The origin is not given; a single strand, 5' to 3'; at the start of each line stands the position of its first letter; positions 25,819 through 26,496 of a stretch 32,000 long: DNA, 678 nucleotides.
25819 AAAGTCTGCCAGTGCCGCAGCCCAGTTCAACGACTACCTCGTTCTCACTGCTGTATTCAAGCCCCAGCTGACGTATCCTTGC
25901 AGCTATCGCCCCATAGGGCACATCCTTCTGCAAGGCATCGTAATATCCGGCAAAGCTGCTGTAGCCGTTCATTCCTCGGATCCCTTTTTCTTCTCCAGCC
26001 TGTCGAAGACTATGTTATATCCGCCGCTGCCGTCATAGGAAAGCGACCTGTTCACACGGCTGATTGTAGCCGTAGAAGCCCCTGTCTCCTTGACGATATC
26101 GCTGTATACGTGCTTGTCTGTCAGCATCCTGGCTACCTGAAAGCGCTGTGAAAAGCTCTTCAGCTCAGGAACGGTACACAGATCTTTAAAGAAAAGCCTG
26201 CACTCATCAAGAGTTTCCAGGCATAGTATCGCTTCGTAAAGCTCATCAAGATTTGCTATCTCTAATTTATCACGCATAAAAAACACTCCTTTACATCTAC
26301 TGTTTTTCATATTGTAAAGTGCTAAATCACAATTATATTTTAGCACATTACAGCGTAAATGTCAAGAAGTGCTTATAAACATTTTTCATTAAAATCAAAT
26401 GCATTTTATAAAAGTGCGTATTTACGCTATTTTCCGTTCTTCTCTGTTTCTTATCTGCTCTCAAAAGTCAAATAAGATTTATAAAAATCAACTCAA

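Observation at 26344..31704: Minimal AT-rich integrative element carrying both a tyrosine and a serine recombinase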

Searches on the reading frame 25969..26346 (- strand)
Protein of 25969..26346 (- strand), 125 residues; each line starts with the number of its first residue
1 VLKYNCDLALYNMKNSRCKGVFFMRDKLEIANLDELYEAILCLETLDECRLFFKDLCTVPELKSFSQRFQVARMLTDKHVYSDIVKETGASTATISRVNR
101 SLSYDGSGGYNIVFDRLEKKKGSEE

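Call 7: search_protein_families(library=pfam, proteins=[window:25969-26346:-], max_evalue=0.01)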
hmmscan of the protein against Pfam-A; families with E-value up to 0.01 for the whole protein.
window:25969-26346:- (125 aa): 1 family
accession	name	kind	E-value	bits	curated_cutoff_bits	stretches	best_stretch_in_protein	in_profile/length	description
PF01371.25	Trp_repressor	-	7.2e-26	90.5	27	1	32-117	2-87/88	Trp repressor protein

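Call 9: search_protein_families(library=ncbifam, proteins=[window:25969-26346:-], max_evalue=0.01)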
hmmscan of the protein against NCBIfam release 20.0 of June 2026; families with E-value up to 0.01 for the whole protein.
window:25969-26346:- (125 aa): 1 family
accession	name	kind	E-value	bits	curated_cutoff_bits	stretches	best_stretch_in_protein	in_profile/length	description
TIGR02531.1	yecD_yerC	hypoth_equivalog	2.2e-35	120.9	42.2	1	32-117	4-88/88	YerC/YecD family TrpR-related protein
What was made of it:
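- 25969..26277 (-): Host flank: yerC/yecD (TrpR-related), the first gene downstream of the insertion point. TIGR02531 2.2e-35; Pfam Trp_repressor 7e-26 (calls 7, 9).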

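Call 29: find_encoding_contigs(protein=window:25969-26277:-, flank=6000, max_places=10)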
Protein window:25969-26277:- (102 aa): 23 contigs read that carry it; 10 places shown.
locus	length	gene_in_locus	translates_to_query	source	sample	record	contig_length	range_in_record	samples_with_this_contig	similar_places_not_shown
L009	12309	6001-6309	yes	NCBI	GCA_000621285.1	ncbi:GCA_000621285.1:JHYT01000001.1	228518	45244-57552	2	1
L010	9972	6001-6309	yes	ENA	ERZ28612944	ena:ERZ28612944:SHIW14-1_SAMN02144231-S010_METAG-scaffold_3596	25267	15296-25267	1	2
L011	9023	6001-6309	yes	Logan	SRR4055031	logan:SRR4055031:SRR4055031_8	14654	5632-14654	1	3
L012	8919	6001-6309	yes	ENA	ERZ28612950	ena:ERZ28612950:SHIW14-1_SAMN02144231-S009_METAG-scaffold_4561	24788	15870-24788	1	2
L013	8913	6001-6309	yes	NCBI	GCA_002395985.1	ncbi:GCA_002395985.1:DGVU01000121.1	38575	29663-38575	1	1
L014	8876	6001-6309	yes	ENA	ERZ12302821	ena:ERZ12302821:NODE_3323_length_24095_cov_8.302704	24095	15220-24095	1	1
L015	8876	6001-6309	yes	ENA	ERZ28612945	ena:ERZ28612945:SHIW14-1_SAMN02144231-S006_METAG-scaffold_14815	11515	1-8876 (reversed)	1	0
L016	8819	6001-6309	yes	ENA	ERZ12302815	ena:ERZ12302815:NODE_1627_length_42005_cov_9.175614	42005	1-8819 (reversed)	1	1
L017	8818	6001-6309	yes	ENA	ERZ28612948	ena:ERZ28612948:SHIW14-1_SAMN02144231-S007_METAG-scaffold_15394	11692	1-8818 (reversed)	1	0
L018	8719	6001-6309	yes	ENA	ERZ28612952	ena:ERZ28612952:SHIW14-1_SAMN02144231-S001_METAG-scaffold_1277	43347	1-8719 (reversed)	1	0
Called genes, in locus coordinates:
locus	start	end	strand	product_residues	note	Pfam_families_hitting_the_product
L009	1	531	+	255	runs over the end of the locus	PF03193:RsgA_GTPase (faint), PF00009:GTP_EFTU (faint), PF01926:MMR_HSR1, PF02421:FeoB_N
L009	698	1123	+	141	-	-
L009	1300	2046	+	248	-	PF00239:Resolvase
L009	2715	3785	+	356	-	-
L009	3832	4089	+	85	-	-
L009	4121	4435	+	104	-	-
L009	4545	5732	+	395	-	PF02899:Phage_int_SAM_1 (weak), PF13495:Phage_int_SAM_4 (faint)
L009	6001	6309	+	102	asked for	PF01371:Trp_repressor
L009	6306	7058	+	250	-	PF13489:Methyltransf_23, PF05401:NodS (weak), PF13847:Methyltransf_31, PF08241:Methyltransf_11, PF08242:Methyltransf_12, PF13649:Methyltransf_25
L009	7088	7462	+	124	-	-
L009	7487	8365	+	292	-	PF01430:HSP33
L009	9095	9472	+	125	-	PF00903:Glyoxalase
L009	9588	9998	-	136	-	PF01327:Pep_deformylase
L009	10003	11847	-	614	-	PF01541:GIY-YIG, PF27096:UvrC_M, PF02151:UVR, PF22920:UvrC_RNaseH, PF08459:UvrC_RNaseH_dom, PF12826:HHH_2, PF14520:HHH_5, PF00633:HHH (faint)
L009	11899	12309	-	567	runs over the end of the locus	PF18475:PIN7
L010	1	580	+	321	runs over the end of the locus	PF14446:Prok-RING_1, PF24463:DUF7577 (weak), PF10947:DUF2628 (weak)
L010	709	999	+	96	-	PF01250:Ribosomal_S6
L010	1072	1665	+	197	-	PF00436:SSB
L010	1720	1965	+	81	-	PF01084:Ribosomal_S18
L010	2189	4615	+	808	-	PF02190:LON_substr_bdg, PF00004:AAA, PF07724:AAA_2 (weak), PF07728:AAA_5, PF13401:AAA_22 (faint), PF22667:Lon_lid, PF05362:Lon_C, PF13541:ChlI (weak)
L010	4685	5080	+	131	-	PF00383:dCMP_cyt_deam_1 (weak)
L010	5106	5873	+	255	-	PF03193:RsgA_GTPase (faint), PF00009:GTP_EFTU (faint), PF01926:MMR_HSR1, PF02421:FeoB_N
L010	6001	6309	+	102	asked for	PF01371:Trp_repressor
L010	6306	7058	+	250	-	PF13489:Methyltransf_23, PF05401:NodS (weak), PF13847:Methyltransf_31, PF08241:Methyltransf_11, PF08242:Methyltransf_12, PF13649:Methyltransf_25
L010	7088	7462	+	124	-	-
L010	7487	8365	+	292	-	PF01430:HSP33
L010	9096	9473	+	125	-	PF00903:Glyoxalase, PF13669:Glyoxalase_4 (faint)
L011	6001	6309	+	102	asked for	PF01371:Trp_repressor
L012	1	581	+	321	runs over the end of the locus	PF14446:Prok-RING_1, PF24463:DUF7577 (weak), PF10947:DUF2628 (weak)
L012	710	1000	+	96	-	PF01250:Ribosomal_S6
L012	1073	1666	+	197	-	PF00436:SSB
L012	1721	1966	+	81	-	PF01084:Ribosomal_S18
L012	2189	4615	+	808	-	PF02190:LON_substr_bdg, PF00004:AAA, PF07724:AAA_2 (weak), PF07728:AAA_5, PF13401:AAA_22 (faint), PF22667:Lon_lid, PF05362:Lon_C, PF13541:ChlI (weak)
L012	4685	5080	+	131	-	PF00383:dCMP_cyt_deam_1 (weak)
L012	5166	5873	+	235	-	PF03193:RsgA_GTPase (faint), PF00009:GTP_EFTU (faint), PF01926:MMR_HSR1, PF02421:FeoB_N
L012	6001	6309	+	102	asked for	PF01371:Trp_repressor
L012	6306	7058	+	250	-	PF13489:Methyltransf_23, PF05401:NodS (weak), PF13847:Methyltransf_31, PF08241:Methyltransf_11, PF08242:Methyltransf_12, PF13649:Methyltransf_25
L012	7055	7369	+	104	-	-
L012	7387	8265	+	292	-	PF01430:HSP33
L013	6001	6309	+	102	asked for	PF01371:Trp_repressor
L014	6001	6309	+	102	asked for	PF01371:Trp_repressor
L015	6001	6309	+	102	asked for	PF01371:Trp_repressor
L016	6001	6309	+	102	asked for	PF01371:Trp_repressor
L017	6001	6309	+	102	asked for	PF01371:Trp_repressor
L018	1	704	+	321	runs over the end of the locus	PF14446:Prok-RING_1, PF24463:DUF7577 (weak), PF10947:DUF2628 (weak)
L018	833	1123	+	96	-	PF01250:Ribosomal_S6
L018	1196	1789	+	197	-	PF00436:SSB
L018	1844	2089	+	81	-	PF01084:Ribosomal_S18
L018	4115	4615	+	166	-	PF05362:Lon_C, PF13541:ChlI (weak)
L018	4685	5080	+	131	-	PF00383:dCMP_cyt_deam_1 (weak)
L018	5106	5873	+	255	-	PF03193:RsgA_GTPase (faint), PF00009:GTP_EFTU (faint), PF01926:MMR_HSR1, PF02421:FeoB_N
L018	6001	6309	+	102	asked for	PF01371:Trp_repressor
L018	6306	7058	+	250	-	PF13489:Methyltransf_23, PF05401:NodS (weak), PF13847:Methyltransf_31, PF08241:Methyltransf_11, PF08242:Methyltransf_12, PF13649:Methyltransf_25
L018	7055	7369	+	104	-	-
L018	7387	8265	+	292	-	PF01430:HSP33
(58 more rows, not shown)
